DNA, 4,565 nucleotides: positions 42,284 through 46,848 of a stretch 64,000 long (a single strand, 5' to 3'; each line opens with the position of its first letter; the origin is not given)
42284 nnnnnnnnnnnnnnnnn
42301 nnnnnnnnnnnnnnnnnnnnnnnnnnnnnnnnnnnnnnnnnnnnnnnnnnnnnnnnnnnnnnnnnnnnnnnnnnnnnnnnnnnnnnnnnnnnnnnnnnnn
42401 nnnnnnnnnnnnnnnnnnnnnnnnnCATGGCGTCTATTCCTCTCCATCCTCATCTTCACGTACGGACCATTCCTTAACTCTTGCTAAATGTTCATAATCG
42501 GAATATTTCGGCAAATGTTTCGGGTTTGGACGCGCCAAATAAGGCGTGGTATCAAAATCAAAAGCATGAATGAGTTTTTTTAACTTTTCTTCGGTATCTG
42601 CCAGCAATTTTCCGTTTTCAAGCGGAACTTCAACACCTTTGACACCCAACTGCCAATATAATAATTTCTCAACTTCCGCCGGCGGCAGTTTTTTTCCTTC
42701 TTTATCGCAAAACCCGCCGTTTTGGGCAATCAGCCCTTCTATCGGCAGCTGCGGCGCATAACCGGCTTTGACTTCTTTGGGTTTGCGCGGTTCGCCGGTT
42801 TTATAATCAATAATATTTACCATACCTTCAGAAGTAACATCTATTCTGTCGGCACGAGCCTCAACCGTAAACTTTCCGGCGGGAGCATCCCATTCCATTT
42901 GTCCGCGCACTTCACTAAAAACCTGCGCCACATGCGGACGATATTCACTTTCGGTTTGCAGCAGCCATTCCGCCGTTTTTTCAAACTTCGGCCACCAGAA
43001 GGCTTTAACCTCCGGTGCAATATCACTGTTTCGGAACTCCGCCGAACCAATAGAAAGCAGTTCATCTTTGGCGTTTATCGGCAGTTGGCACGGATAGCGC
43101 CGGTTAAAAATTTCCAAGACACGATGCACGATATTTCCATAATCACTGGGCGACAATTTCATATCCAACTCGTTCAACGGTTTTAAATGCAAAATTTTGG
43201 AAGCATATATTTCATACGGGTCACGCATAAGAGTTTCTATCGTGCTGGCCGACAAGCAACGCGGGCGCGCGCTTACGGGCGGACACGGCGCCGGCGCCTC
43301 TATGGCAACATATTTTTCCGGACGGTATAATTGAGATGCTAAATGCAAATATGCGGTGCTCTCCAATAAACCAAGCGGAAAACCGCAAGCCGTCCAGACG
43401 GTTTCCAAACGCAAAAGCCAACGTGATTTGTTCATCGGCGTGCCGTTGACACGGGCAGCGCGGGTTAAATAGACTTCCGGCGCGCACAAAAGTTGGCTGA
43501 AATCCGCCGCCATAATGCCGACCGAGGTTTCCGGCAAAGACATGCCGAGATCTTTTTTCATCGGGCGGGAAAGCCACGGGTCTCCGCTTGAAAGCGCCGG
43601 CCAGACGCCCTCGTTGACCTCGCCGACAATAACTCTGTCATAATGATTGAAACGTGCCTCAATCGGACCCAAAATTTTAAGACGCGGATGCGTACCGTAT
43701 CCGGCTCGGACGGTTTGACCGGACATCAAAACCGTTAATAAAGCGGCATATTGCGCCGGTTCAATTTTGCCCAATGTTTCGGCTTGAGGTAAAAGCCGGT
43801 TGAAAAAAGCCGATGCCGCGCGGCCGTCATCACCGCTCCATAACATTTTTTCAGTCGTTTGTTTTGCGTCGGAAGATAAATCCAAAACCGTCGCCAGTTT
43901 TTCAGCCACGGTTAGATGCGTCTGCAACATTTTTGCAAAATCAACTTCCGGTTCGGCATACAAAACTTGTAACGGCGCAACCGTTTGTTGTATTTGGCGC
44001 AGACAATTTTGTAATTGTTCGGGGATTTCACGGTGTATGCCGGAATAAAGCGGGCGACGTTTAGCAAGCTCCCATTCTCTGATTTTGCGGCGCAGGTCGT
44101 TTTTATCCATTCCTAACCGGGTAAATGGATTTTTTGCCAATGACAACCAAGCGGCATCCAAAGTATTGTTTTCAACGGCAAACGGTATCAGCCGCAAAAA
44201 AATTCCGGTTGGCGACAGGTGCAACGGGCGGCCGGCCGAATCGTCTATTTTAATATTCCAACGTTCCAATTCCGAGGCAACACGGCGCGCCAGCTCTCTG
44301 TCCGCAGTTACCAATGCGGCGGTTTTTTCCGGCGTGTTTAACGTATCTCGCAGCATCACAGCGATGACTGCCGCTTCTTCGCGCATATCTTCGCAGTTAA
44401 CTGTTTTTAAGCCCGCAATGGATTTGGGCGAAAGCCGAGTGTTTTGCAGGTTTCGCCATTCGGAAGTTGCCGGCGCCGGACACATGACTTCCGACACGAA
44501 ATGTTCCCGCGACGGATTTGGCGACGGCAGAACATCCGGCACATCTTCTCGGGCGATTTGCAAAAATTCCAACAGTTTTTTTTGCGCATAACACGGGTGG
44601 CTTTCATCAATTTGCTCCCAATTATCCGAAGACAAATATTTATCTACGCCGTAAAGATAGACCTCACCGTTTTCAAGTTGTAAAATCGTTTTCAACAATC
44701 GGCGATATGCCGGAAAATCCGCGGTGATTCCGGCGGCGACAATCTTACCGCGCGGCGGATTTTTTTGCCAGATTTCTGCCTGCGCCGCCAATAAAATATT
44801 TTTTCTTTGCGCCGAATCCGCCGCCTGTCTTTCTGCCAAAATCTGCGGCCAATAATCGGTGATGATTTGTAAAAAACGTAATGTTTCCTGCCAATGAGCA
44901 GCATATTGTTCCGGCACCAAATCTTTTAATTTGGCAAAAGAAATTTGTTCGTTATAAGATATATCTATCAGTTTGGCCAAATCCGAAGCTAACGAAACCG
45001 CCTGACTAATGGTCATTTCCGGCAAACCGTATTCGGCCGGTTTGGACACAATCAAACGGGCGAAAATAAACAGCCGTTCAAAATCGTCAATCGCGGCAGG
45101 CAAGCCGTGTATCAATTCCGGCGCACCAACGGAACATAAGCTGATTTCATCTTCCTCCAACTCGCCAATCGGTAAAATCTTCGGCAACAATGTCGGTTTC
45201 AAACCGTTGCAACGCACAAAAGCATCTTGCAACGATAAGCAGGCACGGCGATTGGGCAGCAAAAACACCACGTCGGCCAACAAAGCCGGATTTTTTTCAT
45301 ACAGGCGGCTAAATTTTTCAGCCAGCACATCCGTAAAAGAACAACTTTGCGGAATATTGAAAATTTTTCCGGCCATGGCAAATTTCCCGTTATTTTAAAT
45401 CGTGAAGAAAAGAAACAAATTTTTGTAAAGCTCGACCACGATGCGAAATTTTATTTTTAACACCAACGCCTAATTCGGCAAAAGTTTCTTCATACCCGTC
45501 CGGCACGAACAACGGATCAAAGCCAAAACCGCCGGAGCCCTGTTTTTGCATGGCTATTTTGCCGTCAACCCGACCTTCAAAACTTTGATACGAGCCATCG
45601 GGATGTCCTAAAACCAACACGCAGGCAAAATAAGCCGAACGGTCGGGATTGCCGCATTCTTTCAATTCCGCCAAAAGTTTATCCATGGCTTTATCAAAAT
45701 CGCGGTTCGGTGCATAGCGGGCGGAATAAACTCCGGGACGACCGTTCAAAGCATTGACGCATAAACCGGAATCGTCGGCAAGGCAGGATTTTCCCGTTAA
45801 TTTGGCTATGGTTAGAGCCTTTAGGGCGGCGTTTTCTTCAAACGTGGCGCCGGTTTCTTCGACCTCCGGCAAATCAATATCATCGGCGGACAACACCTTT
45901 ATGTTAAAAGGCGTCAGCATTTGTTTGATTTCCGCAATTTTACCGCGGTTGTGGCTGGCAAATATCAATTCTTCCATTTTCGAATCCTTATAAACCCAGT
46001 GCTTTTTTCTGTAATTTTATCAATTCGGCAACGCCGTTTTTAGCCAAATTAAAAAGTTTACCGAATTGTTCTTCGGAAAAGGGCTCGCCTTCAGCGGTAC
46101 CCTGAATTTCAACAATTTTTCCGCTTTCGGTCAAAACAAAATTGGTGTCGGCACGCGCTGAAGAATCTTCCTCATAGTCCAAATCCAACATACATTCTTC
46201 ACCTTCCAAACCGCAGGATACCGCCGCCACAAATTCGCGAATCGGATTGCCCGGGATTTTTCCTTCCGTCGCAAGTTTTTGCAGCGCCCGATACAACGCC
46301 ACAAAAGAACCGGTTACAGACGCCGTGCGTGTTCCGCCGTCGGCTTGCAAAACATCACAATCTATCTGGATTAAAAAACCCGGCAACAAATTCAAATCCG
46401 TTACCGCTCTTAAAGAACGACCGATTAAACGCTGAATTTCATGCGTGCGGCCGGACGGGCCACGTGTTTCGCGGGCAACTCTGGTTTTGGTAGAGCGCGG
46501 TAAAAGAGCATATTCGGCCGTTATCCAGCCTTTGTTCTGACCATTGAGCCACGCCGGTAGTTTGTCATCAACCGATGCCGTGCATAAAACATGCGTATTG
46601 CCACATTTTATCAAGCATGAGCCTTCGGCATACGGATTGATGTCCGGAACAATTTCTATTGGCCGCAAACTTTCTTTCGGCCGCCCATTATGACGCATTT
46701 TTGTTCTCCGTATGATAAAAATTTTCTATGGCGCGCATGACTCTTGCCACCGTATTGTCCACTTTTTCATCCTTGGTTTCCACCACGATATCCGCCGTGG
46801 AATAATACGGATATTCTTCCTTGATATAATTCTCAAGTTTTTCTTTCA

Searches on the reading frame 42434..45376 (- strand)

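Call 48: search_protein_families(library=pfam, proteins=[window:42434-45376:-], max_evalue=0.0001)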
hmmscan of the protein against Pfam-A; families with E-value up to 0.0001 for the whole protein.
window:42434-45376:- (980 aa): 1 family
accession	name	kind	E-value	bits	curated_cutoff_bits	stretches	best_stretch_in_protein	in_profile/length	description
PF12705.13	PDDEXK_1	-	5.6e-22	79.3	22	1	708-944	2-232/247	PD-(D/E)XK nuclease superfamily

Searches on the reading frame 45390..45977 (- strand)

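Call 48: search_protein_families(library=pfam, proteins=[window:45390-45977:-], max_evalue=0.0001)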
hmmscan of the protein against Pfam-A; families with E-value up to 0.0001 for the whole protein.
window:45390-45977:- (195 aa): 1 family
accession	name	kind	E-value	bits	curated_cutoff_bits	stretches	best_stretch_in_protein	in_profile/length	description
PF01725.21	Ham1p_like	-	9.5e-67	224.9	22.5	1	4-189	1-185/186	Ham1 family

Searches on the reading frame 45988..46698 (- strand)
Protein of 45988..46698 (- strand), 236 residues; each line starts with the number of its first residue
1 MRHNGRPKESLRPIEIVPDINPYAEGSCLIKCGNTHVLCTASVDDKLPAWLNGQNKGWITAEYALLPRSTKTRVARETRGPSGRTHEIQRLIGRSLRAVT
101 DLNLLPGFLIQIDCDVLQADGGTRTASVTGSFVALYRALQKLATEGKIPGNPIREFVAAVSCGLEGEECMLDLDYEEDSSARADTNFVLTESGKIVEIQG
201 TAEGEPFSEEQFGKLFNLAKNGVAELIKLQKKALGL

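Call 48: search_protein_families(library=pfam, proteins=[window:45988-46698:-], max_evalue=0.0001)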
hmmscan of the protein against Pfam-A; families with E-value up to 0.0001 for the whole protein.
window:45988-46698:- (236 aa): 2 families
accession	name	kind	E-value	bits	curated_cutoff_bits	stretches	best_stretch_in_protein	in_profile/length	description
PF01138.27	RNase_PH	-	9.2e-27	94.5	25.5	1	11-138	2-127/130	3' exoribonuclease family, domain 1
PF03725.20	RNase_PH_C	-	5.1e-12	46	20.8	1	156-221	2-66/67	3' exoribonuclease family, domain 2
